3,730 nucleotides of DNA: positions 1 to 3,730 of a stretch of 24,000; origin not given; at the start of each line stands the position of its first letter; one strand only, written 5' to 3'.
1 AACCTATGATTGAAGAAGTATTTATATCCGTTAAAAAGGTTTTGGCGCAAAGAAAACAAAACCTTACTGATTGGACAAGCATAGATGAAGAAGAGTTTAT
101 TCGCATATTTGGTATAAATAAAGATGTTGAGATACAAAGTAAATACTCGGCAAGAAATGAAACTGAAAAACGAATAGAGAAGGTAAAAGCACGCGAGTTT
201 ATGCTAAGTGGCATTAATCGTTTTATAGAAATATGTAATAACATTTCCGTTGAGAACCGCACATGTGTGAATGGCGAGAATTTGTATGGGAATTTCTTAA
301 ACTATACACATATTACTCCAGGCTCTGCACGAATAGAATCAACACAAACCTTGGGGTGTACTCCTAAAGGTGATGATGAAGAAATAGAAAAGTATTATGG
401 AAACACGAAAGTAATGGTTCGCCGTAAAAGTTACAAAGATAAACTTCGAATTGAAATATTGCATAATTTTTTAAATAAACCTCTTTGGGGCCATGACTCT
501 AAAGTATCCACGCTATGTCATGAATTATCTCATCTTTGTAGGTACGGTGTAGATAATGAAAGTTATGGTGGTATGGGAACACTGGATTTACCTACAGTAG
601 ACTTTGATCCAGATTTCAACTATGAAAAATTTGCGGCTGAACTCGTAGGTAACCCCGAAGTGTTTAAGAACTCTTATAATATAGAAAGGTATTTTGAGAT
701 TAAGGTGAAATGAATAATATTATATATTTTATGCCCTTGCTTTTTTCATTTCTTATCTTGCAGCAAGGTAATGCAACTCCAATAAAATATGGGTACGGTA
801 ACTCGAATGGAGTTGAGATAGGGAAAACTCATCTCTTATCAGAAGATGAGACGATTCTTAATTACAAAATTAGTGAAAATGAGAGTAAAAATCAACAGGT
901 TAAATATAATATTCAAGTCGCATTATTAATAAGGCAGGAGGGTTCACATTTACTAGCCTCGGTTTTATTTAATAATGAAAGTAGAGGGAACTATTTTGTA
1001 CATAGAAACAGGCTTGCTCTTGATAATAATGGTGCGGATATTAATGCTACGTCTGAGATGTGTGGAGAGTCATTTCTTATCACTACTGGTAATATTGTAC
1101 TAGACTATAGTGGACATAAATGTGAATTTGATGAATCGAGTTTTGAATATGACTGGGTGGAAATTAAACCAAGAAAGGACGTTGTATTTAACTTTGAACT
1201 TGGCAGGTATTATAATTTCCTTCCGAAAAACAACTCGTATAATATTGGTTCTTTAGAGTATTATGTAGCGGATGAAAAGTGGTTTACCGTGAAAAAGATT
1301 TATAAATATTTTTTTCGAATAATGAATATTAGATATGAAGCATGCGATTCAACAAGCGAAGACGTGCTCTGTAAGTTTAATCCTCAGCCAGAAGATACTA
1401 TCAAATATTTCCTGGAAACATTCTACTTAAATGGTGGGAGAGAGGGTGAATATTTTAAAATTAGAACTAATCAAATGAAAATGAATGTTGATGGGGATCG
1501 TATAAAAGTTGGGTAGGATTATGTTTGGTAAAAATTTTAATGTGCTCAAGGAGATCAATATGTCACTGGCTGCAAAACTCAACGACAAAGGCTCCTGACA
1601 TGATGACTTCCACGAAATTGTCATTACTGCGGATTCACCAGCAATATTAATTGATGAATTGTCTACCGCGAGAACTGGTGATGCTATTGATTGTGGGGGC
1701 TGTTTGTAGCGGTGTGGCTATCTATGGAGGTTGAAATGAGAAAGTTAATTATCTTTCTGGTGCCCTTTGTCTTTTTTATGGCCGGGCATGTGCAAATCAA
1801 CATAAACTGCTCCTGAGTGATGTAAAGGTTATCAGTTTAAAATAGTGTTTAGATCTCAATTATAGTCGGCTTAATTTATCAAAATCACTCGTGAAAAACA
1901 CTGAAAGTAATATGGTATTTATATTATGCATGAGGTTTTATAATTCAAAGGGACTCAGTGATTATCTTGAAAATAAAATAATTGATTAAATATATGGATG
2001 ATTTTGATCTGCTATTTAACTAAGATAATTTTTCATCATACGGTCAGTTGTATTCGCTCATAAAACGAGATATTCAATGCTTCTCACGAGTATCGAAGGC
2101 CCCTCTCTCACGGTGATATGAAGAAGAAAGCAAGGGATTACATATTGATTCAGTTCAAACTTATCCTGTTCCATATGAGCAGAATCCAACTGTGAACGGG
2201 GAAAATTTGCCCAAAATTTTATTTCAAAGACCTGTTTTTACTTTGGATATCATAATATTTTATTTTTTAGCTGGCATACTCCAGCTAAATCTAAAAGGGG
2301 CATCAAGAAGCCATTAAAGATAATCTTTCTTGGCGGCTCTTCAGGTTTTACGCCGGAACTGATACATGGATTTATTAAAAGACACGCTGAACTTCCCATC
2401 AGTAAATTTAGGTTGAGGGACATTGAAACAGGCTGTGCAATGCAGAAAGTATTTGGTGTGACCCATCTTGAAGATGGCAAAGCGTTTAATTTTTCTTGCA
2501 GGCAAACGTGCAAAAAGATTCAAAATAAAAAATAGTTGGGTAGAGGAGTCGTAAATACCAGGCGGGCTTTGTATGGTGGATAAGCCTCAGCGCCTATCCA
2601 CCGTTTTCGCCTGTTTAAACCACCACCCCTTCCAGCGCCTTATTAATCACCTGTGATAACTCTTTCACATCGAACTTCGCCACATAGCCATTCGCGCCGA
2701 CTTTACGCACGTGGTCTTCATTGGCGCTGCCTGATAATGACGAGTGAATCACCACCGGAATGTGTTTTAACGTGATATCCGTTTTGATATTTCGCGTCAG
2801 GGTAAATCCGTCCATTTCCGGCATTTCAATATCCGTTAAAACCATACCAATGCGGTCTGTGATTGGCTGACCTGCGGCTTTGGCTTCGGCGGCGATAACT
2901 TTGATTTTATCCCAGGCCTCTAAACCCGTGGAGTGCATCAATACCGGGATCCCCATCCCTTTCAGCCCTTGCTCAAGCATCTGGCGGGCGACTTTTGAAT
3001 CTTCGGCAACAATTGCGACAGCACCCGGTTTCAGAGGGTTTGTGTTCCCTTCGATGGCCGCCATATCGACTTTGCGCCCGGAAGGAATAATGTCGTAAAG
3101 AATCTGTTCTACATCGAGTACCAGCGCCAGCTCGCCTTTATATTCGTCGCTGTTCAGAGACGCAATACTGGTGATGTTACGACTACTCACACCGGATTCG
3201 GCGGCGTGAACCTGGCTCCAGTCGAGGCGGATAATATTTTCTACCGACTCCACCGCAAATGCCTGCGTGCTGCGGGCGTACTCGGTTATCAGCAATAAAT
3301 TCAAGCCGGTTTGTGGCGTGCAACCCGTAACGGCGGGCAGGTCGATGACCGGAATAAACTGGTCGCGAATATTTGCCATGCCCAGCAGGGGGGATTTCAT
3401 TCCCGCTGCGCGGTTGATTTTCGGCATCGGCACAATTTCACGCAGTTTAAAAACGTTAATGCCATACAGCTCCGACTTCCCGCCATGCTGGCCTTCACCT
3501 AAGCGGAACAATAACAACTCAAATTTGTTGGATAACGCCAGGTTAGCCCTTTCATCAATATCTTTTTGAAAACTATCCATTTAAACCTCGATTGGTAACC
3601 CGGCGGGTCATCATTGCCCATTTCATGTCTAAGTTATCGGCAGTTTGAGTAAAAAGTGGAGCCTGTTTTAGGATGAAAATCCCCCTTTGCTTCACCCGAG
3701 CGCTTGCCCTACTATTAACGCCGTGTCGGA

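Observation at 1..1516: Leaderless aspzincin-like metallopeptidase overlapping a secreted partner: candidate undescribed toxin/effector plus immunity pair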

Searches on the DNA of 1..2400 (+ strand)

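Call 5: search_dna_similar(query=window:1-2400:+, collection=ecoli_genomes, mode=near)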
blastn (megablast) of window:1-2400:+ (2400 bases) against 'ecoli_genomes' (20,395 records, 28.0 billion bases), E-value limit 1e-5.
No match.

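Call 75: search_dna_similar(query=L002:9700-11700:+, collection=ecoli_genomes, mode=near, max_rows=8)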
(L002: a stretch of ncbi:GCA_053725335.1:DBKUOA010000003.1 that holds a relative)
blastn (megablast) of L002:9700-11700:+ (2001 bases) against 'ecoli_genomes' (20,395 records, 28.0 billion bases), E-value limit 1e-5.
Records with a match: 1295; places in all: 2529; records where one place covers at least 80% of the query: 84.
Genomes with a match: 1293 of 5426; with a place that covers at least 80% of the query: 84. Places per genome that has any: lowest 1, median 2, highest 4. On chromosomes: 2525 places; on plasmids: 4.
Best place of each record, by identity: >=99% 84; 95-99% 931; 90-95% 197; 80-90% 83.
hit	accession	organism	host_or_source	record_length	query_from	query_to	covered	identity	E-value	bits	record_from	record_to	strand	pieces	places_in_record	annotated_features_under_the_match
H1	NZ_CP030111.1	Escherichia coli strain MCJCHV-1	Homo sapiens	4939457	1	2001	100%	99.8%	0e+0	3849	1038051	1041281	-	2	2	type VI secretion system Vgr family protein (x2) | hypothetical protein (x2)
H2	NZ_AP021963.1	Escherichia coli strain WP3-W18-CRE-03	-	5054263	1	2001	100%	99.8%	0e+0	3849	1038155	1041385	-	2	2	type VI secretion system Vgr family protein (x2) | hypothetical protein (x2)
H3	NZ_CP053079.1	Escherichia coli strain K56-43-un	Homo sapiens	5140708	1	2001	100%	99.8%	0e+0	3849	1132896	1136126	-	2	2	type VI secretion system Vgr family protein (x2) | hypothetical protein (x2)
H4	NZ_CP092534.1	Escherichia coli strain DS566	Homo sapiens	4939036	1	2001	100%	99.8%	0e+0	3849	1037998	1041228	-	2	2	type VI secretion system Vgr family protein (x2) | hypothetical protein (x2)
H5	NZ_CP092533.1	Escherichia coli strain DS566-1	Homo sapiens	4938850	1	2001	100%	99.8%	0e+0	3849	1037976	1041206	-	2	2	type VI secretion system Vgr family protein (x2) | hypothetical protein (x2)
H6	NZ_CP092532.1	Escherichia coli strain DS566-2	Homo sapiens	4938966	1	2001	100%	99.8%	0e+0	3849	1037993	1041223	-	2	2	type VI secretion system Vgr family protein (x2) | hypothetical protein (x2)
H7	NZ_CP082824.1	Escherichia coli strain SCAID URN1-2021 (19/278)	Homo sapiens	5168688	1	2001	100%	99.8%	0e+0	3849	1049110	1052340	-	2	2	type VI secretion system Vgr family protein (x2) | hypothetical protein (x2)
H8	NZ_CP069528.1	Escherichia coli strain FDAARGOS_1252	Homo sapiens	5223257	1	2001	100%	99.8%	0e+0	3849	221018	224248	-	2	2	type VI secretion system Vgr family protein (x2) | hypothetical protein (x2)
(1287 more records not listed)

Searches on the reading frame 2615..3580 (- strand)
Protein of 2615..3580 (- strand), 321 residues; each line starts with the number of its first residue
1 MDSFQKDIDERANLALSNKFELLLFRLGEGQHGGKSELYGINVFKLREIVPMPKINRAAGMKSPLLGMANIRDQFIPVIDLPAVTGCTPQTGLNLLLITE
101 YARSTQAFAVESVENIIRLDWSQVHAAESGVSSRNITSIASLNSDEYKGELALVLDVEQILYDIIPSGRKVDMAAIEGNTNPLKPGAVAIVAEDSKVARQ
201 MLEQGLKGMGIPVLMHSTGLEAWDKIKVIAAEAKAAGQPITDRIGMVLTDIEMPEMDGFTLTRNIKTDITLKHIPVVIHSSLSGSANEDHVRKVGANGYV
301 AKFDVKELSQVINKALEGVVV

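Call 63: find_encoding_contigs(protein=window:2615-3580:-, flank=10000, max_places=4)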
Protein window:2615-3580:- (321 aa): 2 contigs read that carry it; 2 places shown.
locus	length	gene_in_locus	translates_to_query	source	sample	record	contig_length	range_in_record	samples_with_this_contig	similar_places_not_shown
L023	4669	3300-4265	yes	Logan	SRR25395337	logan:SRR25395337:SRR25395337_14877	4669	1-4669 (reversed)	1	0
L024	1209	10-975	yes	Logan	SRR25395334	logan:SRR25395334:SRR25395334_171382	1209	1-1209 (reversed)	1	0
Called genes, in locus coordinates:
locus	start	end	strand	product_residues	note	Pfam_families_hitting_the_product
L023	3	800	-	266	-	?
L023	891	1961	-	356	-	PF01380:SIS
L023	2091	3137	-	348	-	PF00356:LacI, PF00532:Peripla_BP_1, PF13407:Peripla_BP_4, PF13377:Peripla_BP_3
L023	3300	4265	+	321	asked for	PF01584:CheW, PF00072:Response_reg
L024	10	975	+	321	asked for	PF01584:CheW, PF00072:Response_reg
